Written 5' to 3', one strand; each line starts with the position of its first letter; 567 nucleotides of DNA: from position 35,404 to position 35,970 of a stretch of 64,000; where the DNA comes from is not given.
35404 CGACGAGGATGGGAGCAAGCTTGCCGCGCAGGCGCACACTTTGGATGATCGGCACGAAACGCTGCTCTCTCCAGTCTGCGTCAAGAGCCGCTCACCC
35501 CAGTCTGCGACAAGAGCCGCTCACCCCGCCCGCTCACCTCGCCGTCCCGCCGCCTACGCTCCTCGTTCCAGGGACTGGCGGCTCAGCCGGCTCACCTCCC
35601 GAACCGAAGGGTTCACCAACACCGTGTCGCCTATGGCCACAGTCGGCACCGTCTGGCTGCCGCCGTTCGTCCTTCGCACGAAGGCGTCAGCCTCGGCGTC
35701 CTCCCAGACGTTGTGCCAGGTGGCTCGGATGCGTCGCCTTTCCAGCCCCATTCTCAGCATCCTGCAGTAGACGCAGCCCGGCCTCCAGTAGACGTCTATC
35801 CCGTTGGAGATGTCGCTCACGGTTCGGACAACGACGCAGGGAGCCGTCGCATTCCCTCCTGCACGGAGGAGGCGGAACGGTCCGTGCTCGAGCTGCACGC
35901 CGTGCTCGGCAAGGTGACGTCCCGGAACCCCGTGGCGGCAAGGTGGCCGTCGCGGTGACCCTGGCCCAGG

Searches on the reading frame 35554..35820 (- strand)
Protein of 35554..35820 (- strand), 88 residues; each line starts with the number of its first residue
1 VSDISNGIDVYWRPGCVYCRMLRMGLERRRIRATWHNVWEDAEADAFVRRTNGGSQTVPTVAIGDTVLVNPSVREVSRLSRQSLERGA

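Call 14: search_protein_families(library=pfam, proteins=[window:35554-35820:-], max_evalue=0.001)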
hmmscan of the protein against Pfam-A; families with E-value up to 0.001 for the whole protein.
window:35554-35820:- (88 aa): 2 families
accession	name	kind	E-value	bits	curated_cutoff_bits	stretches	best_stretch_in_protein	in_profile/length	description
PF00462.30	Glutaredoxin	-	1.5e-10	41.5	22.9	1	10-66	3-58/60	Glutaredoxin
PF13417.12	GST_N_3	-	0.0002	22.1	22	1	13-69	4-58/75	Glutathione S-transferase, N-terminal domain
